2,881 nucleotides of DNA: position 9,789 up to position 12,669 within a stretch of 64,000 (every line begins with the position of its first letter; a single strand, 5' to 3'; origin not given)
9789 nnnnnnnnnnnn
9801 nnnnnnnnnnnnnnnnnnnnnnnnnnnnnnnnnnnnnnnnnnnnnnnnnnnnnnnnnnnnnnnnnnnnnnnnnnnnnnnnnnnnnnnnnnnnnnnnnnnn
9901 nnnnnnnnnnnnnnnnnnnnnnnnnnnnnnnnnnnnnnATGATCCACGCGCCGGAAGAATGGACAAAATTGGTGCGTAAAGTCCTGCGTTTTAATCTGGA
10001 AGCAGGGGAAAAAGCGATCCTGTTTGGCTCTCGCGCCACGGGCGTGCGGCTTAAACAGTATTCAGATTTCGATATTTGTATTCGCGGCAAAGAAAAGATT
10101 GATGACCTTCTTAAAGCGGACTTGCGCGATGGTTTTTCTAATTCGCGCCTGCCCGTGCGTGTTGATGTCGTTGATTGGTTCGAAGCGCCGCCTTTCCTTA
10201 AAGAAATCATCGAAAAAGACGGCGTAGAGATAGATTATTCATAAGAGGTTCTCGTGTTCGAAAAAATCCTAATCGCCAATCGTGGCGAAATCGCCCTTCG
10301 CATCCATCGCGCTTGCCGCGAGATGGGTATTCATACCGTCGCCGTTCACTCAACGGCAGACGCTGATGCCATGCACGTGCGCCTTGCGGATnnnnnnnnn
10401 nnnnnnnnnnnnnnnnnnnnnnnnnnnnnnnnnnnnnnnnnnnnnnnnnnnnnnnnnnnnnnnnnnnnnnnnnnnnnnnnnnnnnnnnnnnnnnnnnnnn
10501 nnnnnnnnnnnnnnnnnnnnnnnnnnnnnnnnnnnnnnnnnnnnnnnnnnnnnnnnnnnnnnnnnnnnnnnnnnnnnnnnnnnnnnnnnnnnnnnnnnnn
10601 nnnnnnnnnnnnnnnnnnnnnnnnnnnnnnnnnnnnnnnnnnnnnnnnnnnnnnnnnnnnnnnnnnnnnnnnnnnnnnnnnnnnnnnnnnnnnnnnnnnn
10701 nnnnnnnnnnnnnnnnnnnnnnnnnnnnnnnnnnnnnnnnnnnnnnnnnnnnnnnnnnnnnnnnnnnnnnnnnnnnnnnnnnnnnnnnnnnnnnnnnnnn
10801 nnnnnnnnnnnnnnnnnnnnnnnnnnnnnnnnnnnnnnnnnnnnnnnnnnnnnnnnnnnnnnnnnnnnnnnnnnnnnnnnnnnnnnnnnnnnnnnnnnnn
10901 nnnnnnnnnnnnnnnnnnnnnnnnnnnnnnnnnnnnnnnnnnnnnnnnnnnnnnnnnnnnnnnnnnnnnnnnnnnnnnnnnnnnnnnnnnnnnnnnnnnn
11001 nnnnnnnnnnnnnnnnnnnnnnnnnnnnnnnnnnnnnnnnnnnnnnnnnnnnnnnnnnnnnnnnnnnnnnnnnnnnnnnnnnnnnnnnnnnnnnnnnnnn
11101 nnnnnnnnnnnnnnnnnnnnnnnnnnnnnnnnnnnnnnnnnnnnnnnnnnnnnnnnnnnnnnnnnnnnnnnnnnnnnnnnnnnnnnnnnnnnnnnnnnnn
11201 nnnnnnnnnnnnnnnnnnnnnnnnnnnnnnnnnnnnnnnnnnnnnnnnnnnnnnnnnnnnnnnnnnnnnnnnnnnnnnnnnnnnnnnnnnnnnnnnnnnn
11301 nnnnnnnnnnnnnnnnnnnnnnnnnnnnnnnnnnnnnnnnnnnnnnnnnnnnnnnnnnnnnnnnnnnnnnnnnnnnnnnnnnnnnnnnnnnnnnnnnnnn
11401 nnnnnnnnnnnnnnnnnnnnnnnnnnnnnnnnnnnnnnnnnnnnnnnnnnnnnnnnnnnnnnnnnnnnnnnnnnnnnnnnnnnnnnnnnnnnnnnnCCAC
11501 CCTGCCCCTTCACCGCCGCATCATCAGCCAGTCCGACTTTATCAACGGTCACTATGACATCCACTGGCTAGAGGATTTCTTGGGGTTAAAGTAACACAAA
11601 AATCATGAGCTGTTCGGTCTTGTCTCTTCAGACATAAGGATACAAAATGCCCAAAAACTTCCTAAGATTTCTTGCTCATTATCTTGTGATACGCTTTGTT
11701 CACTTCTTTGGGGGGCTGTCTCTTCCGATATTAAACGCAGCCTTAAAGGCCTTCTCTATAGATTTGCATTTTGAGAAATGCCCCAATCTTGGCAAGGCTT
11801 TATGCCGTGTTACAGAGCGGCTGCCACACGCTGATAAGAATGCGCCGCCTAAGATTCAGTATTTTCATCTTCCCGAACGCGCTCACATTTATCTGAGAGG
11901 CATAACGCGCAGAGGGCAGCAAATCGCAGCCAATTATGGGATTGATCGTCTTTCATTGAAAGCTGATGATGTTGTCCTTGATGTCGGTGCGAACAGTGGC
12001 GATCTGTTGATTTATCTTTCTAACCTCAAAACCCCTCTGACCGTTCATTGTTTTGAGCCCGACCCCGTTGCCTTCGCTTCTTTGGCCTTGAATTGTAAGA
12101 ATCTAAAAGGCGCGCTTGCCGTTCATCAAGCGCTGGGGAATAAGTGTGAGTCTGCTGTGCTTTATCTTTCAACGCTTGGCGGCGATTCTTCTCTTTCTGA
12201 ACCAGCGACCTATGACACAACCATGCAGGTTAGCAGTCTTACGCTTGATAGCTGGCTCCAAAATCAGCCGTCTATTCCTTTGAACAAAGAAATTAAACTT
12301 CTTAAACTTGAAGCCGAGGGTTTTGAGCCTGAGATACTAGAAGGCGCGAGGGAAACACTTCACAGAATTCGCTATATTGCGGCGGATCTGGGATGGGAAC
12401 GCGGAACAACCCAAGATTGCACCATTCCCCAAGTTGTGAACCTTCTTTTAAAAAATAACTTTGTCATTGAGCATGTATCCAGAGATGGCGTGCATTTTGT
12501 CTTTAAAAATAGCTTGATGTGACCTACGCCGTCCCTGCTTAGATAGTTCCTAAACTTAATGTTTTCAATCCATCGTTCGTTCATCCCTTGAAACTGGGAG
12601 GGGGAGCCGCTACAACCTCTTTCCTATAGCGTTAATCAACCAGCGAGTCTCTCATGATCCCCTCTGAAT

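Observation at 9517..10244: HEPN/MNT toxin-antitoxin-like pair inserted inside the accB-accC operon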

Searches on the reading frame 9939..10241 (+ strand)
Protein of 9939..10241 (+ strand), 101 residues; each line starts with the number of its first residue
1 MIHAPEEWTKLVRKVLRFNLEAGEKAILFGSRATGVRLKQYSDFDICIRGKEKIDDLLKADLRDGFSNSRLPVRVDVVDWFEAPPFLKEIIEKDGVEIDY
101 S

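Call 3: search_protein_families(library=pfam, proteins=[window:9939-10241:+], max_evalue=0.01)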
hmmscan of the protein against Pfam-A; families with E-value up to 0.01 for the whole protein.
window:9939-10241:+ (101 aa): 2 families
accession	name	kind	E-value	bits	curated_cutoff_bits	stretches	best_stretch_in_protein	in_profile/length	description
PF01909.29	NTP_transf_2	-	1.2e-10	42.1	21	1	12-96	4-91/93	Nucleotidyltransferase domain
PF18765.7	Polbeta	-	3.6e-09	37.1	26.9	1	24-97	14-86/93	Polymerase beta, Nucleotidyltransferase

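Call 4: search_protein_families(library=ncbifam, proteins=[window:9939-10241:+], max_evalue=0.01)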
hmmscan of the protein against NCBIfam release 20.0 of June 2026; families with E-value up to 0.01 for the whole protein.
window:9939-10241:+ (101 aa): 1 family
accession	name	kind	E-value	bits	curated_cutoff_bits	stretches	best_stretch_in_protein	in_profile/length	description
NF047752.1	MntA_antitoxin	equivalog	3.5e-08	33.3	60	1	26-98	10-80/106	type VII toxin-antitoxin system MntA family adenylyltransferase antitoxin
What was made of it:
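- On HepT/MntA (DUF86 + MntA; Shewanella-type type VII TA): NF047752 scores 33.3 bits against a cutoff of 60 (call 4).
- Checked: For MNT: PF01909, E=1.2e-10; PF18765, E=3.6e-9 (calls 3, 4).
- MNT scores only 33 bits against the NCBIfam MntA equivalog model, whose cutoff is 60 (call 4).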

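Call 5: search_protein_families(library=padloc, proteins=[window:9939-10241:+], max_evalue=0.1)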
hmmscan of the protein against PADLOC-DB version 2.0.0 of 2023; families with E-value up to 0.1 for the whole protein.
window:9939-10241:+ (101 aa): 5 families
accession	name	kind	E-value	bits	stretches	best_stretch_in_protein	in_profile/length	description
PDLC03138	Specificity_I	-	1.2e-10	39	1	26-94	25-92/485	Type I specificity subunit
PDLC04907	PDC-S09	-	0.00018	19.6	1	24-61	28-64/114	-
PDLC04904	PDC-S09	-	0.00081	17.6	1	27-98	29-98/104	-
PDLC04906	PDC-S09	-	0.0022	16.3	1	25-94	26-94/98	-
PDLC04902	PDC-S09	-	0.01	14.1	1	28-96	26-93/97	-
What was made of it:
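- On Catalogued anti-phage defence systems (PADLOC-DB v2): MNT hits only a type I S-subunit model (a fusion artefact, E=1.2e-10 over the MNT part) and weak PDC-S09 candidates (E=1.8e-4 to 0.01) (call 5).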

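Call 15: search_solved_structures(query=window:9939-10241:+, max_evalue=1, show_alignments=3)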
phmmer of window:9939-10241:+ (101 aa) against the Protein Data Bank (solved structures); distinct sequences matched with E-value up to 1: 6.
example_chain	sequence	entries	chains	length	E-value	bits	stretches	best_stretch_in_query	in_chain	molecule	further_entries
1no5_A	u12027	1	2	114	7.5e-11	45.6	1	24-96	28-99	Hypothetical protein HI0073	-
8xeh_E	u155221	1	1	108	0.0044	20.7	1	24-96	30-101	MNT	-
8xeo_A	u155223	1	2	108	0.0062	20.2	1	24-96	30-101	MNT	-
5yep_A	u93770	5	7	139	0.0094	19.6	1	12-90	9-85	Toxin-antitoxin system antidote Mnt family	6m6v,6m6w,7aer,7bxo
6m6u_A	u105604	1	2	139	0.13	16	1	12-90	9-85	Toxin-antitoxin system antitoxin MntA family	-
9z7q_I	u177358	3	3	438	0.73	13.5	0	23-97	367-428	Cmr1-MntA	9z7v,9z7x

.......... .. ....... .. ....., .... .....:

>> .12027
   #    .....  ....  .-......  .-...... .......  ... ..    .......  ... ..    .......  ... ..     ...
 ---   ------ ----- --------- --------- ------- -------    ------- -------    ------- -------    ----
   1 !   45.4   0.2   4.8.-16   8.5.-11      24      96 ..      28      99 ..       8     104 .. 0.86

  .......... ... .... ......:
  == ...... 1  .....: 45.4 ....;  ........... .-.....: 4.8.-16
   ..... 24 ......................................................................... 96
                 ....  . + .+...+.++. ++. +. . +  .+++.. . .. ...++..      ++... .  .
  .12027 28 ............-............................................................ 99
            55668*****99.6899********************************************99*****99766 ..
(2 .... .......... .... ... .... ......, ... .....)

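Call 19: find_homologous_proteins(query=window:9939-10241:+, max_evalue=0.001)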
Query window:9939-10241:+ (101 aa): 8 proteins with E <= 0.001 among 11 candidates.
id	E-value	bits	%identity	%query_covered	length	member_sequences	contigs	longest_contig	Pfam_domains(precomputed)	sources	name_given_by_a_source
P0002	1.8e-60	219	100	100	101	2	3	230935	PF18765.8,PF01909.30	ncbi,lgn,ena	-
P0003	5.2e-49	183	82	100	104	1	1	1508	PF18765.8,PF01909.30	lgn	-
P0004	5.2e-41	157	68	100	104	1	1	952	PF18765.8,PF01909.30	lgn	-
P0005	5.3e-40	154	67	100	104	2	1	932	PF18765.8,PF01909.30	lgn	-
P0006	1.4e-38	149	68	99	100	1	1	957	PF18765.8,PF01909.30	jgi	-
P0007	1.5e-37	146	65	99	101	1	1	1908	PF18765.8,PF01909.30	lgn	-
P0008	1.8e-34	136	58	99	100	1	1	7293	PF18765.8,PF01909.30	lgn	-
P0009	1.2e-33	133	62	99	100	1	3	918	PF18765.8,PF01909.30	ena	-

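Call 21: find_encoding_contigs(protein=P0003, flank=5000)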
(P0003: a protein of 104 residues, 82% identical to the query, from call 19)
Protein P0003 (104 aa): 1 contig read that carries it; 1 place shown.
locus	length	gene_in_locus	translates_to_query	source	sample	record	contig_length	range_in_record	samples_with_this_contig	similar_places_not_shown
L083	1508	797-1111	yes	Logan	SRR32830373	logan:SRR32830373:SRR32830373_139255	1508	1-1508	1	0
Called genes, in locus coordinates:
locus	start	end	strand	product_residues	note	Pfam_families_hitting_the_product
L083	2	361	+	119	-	?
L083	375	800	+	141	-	PF08780:NTase_sub_bind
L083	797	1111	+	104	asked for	PF01909:NTP_transf_2, PF18765:Polbeta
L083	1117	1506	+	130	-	?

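Call 22: find_encoding_contigs(protein=P0008, flank=6000)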
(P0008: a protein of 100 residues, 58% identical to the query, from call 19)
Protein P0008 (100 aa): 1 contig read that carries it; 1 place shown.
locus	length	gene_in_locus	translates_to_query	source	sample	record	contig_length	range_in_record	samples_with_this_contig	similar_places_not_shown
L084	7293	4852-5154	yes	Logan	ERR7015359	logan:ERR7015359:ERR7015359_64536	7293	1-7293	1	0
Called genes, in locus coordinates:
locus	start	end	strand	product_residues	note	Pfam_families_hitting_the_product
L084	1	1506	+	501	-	?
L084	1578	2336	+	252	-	PF00085:Thioredoxin (faint), PF13462:Thioredoxin_4, PF13098:Thioredoxin_2 (weak), PF01323:DSBA, PF13743:Thioredoxin_5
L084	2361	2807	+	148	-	PF01220:DHquinase_II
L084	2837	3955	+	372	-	-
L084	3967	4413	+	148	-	PF13375:RnfC_N (faint), PF25984:BSH_YknX (faint), PF00364:Biotin_lipoyl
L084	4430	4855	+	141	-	PF08780:NTase_sub_bind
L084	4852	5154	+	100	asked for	PF01909:NTP_transf_2, PF18765:Polbeta (weak)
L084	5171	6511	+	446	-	PF00289:Biotin_carb_N, PF02222:ATP-grasp, PF02655:ATP-grasp_3 (faint), PF02786:CPSase_L_D2, PF07478:Dala_Dala_lig_C, PF02785:Biotin_carb_C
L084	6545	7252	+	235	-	-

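Call 23: find_encoding_contigs(protein=P0007, flank=5000)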
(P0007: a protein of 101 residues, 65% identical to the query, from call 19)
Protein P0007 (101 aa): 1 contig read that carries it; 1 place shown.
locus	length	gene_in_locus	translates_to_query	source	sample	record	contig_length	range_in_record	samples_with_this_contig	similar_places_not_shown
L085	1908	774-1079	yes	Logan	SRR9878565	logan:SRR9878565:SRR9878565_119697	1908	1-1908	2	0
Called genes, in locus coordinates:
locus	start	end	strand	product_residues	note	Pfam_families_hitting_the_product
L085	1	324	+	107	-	?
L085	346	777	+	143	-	PF08780:NTase_sub_bind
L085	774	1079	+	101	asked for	PF01909:NTP_transf_2, PF18765:Polbeta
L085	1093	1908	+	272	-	?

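Call 24: find_encoding_contigs(protein=P0004, flank=3000)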
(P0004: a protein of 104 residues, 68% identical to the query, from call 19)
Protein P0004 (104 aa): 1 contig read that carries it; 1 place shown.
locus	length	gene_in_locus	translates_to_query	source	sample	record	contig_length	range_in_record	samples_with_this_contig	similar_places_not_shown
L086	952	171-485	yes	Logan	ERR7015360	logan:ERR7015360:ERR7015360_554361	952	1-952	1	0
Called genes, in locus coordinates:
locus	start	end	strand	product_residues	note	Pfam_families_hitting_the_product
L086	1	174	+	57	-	?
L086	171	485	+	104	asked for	PF01909:NTP_transf_2, PF18765:Polbeta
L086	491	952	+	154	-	?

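Call 25: find_encoding_contigs(protein=P0005, flank=3000)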
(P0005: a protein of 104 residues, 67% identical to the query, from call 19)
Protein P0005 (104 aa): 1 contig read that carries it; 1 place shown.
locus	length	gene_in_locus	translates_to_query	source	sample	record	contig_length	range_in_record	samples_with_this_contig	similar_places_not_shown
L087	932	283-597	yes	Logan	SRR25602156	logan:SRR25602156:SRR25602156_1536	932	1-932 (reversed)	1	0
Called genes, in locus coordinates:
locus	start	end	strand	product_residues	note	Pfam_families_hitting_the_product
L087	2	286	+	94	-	?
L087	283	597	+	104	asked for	PF01909:NTP_transf_2, PF18765:Polbeta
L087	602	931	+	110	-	?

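Call 26: find_encoding_contigs(protein=P0006, flank=3000)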
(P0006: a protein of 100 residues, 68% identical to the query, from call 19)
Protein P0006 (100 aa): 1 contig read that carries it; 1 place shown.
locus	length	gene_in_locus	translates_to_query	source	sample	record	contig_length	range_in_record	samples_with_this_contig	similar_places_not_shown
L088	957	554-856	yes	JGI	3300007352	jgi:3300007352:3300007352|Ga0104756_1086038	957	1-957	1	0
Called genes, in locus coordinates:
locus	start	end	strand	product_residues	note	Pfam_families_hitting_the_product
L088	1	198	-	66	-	?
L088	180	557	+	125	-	PF08780:NTase_sub_bind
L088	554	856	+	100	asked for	PF01909:NTP_transf_2, PF18765:Polbeta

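Call 27: find_encoding_contigs(protein=P0009, flank=3000)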
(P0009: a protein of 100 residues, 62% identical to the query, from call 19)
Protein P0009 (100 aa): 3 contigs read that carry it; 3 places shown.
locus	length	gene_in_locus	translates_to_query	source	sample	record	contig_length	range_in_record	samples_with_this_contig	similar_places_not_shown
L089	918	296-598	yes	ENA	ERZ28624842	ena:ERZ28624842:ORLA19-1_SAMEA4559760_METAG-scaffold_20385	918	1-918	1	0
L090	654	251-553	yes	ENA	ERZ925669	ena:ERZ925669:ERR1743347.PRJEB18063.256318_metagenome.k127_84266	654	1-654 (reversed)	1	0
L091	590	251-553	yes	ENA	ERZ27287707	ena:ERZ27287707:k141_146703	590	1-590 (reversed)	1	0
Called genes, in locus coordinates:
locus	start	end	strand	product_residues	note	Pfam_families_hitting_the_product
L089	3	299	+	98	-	?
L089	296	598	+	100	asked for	PF01909:NTP_transf_2, PF18765:Polbeta (weak)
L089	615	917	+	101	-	?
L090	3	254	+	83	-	?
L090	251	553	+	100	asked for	PF01909:NTP_transf_2, PF18765:Polbeta (weak)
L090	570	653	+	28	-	?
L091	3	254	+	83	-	?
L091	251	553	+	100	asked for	PF01909:NTP_transf_2, PF18765:Polbeta (weak)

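Call 58: predict_structure(alignment_id=A5)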
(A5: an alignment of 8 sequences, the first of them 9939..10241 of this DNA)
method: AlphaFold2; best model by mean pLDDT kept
length: 101 residues; sequences in the alignment: 8
mean_pLDDT: 86.4   pTM: 0.79
mean pLDDT of the five models: 86.4, 81.0, 80.2, 80.0, 39.4
residues with pLDDT >= 90: 43; 70-90: 51; 50-70: 7; < 50: 0
segments of 3 or more residues with pLDDT < 50: none
pLDDT, mean of each block of 10 residues (from residue 1): 75 90 86 75 88 92 89 89 92 88 74
secondary structure, 60 per line:
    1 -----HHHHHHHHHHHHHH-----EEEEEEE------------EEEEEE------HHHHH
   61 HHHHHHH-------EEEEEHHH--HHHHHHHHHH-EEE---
elements in order: H6-19 E25-31 E44-49 H56-67 E75-79 H85-94 E96-98

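Call 62: fold_search(model_id=the predicted structure, library=pdb)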
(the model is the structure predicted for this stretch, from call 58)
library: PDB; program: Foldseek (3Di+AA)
matches with E <= 10: 499; with E <= 0.001: 14
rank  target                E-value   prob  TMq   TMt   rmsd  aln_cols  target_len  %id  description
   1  1no5_A                1.4e-06  1.00  0.79  0.80   3.3        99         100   34  Structure of HI0073 from Haemophilus influenzae, the nucleotide binding domain of the HI0073/HI0074 two protein nucleo (released 2004-03-16)
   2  1no5_B                3.3e-06  1.00  0.78  0.77   3.4        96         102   34  Structure of HI0073 from Haemophilus influenzae, the nucleotide binding domain of the HI0073/HI0074 two protein nucleo (released 2004-03-16)
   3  7bxo_E                6.8e-06  1.00  0.69  0.57   3.7        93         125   25  Crystal structure of the toxin-antitoxin with AMP-PNP (released 2020-09-30)
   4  8xeo_B                1.0e-05  1.00  0.75  0.75   3.4        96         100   27  Crystal structure of MNT antitoxin (released 2024-12-18)
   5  7bxo_A                1.4e-05  1.00  0.68  0.57   3.7        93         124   25  Crystal structure of the toxin-antitoxin with AMP-PNP (released 2020-09-30)
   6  6m6u_F                2.3e-05  1.00  0.69  0.58   3.8        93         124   22  Crystal structure the toxin-antitoxin MntA-HpeT mutant-D39ED41E (released 2020-09-30)
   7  8xeo_A                2.5e-05  1.00  0.75  0.76   3.4        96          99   27  Crystal structure of MNT antitoxin (released 2024-12-18)
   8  6m6u_A                5.1e-05  1.00  0.69  0.59   3.3        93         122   22  Crystal structure the toxin-antitoxin MntA-HpeT mutant-D39ED41E (released 2020-09-30)
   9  5yep_A                5.1e-05  1.00  0.66  0.57   3.4        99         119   19  Crystal structure of SO_3166-SO_3165 from Shewanella oneidensis (released 2018-03-28)
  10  7aer_A                7.5e-05  1.00  0.68  0.59   3.1        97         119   24  Rebuilt and re-refined PDB entry 5yep: tri-AMPylated Shewanella oneidensis HEPN toxin in complex with MNT antitoxin (released 2020-12-30)
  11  6m6w_F                7.5e-05  1.00  0.69  0.58   3.6        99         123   25  Crystal structure the toxin-antitoxin MntA-HpeT mutant-Y104A (released 2020-09-30)
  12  8xeh_E                1.0e-04  1.00  0.73  0.71   3.9       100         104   27  Crystal structure of HEPN-MNT complex (released 2024-12-18)
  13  6m6v_A                1.8e-04  1.00  0.69  0.61   2.6        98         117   22  Crystal structure the toxin-antitoxin MntA-HepT (released 2020-09-30)
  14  6m6w_A                2.4e-04  1.00  0.63  0.56   3.0        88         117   24  Crystal structure the toxin-antitoxin MntA-HpeT mutant-Y104A (released 2020-09-30)
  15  6sxj                  1.3e-03  0.99  0.46  0.22  10.1       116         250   22  Crystal structure of spectinomycin adenyltransferase AAD(9) from Enterococcus faecialis (released 2020-04-15)
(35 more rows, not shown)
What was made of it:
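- Closest known: Shewanella oneidensis HepT/MntA. Same: The MNT fold matches at TM 0.66-0.69 (call 62).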

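Call 65: search_dna_similar(query=window:9939-10241:+, collection=plasmids, mode=protein, max_rows=12, max_evalue=0.001)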
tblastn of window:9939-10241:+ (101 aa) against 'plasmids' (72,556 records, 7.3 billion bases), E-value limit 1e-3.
Records with a match: 66; places in all: 68; records where one place covers at least 80% of the query: 3.
Best place of each record, by identity: <60% 66.
By first word of the organism name: Piscirickettsia 37; Acetobacter 23; Zymomonas 3; Candidatus 1; Gemmobacter 1; Legionella 1.
By predicted mobility (MOB-suite, as given by PLSDB): non-mobilizable 46; conjugative 12; mobilizable 8.
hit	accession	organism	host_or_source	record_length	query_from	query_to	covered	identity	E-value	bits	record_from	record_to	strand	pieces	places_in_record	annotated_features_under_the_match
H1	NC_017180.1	Zymomonas mobilis subsp. mobilis ATCC 10988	fermenting agave juice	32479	4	98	94%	41.1%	9e-10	61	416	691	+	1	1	restriction endonuclease subunit S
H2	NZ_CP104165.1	Candidatus Bandiella numerosa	Cryptomonas gyropyrenoidosa SAG ...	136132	10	94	84%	38.8%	9e-10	61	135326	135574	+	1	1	nucleotidyltransferase domain-containing protein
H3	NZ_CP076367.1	Gemmobacter fulvus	cell culture,Anabaena culture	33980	4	94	90%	35.2%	3e-6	50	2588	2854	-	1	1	nucleotidyltransferase domain-containing protein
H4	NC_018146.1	Zymomonas mobilis subsp. mobilis ATCC 29191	-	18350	29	98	69%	41.4%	1e-6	52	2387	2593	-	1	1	nucleotidyltransferase domain-containing protein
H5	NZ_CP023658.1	Acetobacter pomorum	Drosophila melanogaster Oregon-R ...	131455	29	96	67%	42.6%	1e-6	52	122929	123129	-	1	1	nucleotidyltransferase domain-containing protein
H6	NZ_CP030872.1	Acetobacter sp. JWB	Drosophila melanogaster,mono bacterial ...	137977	29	96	67%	42.6%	1e-6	52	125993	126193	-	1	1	nucleotidyltransferase domain-containing protein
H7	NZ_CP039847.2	Acetobacter pasteurianus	whole organism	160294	29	96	67%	42.6%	1e-6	52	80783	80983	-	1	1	nucleotidyltransferase domain-containing protein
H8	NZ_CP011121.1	Acetobacter oryzifermentans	single cell,Vinegar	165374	29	96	67%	42.6%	1e-6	52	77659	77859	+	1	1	nucleotidyltransferase domain-containing protein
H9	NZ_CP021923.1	Acetobacter pasteurianus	cell culture,food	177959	29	96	67%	42.6%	1e-6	52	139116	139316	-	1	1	nucleotidyltransferase domain-containing protein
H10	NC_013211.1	Acetobacter pasteurianus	-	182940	29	96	67%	42.6%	1e-6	52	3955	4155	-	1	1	nucleotidyltransferase domain-containing protein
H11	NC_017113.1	Acetobacter pasteurianus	-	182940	29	96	67%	42.6%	1e-6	52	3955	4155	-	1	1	nucleotidyltransferase domain-containing protein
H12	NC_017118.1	Acetobacter pasteurianus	-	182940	29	96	67%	42.6%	1e-6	52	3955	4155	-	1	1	nucleotidyltransferase domain-containing protein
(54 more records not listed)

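Call 67: get_annotated_region(hit=H5, flank=2500)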
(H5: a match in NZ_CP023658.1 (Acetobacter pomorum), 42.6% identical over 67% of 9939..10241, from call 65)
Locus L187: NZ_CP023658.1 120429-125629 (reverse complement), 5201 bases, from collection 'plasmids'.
description: Acetobacter pomorum strain BDGP5 plasmid pApBDGP5A, complete sequence
organism: Acetobacter pomorum (NCBI taxid 65959)
taxonomy: Bacteria; Pseudomonadota; Alphaproteobacteria; Rhodospirillales; Acetobacteraceae; Acetobacter; Acetobacter pomorum
host: -; source: Drosophila melanogaster Oregon-R modENCODE,gut; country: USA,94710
typing (MOB-suite, as given by PLSDB): mobilizable; replicon rep_cluster_1288; relaxase MOBP
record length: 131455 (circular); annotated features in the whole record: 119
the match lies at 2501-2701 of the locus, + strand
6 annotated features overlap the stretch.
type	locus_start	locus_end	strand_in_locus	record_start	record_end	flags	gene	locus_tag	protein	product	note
CDS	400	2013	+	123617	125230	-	-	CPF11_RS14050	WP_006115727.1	class I SAM-dependent DNA methyltransferase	-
CDS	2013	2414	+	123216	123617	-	-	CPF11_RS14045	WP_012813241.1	nucleotidyltransferase substrate binding protein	-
CDS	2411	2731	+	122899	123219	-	-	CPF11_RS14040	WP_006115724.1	nucleotidyltransferase domain-containing protein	-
CDS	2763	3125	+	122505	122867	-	-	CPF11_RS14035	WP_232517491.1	hypothetical protein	-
CDS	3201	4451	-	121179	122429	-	-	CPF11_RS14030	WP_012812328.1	IS701-like element IS1452 family transposase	GO:0006313 - DNA transposition [Evidence IEA]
CDS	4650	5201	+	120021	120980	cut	-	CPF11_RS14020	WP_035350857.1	IS481 family transposase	-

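Call 72: search_protein_families(library=pfam, proteins=[L084:2837-3952:+, L084:6545-7249:+], max_evalue=0.1)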
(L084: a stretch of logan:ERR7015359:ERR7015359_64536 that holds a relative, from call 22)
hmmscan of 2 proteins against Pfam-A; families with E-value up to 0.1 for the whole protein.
L084:2837-3952:+ (372 aa): 0 families

L084:6545-7249:+ (235 aa): 0 families

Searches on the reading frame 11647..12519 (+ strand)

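Call 3: search_protein_families(library=pfam, proteins=[window:11647-12519:+], max_evalue=0.01)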
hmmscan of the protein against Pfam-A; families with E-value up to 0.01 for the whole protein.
window:11647-12519:+ (291 aa): 1 family
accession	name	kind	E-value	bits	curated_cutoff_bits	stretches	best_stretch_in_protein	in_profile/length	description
PF05050.19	Methyltransf_21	-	2.1e-10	41.5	22.7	1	112-245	1-143/173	Methyltransferase FkbM domain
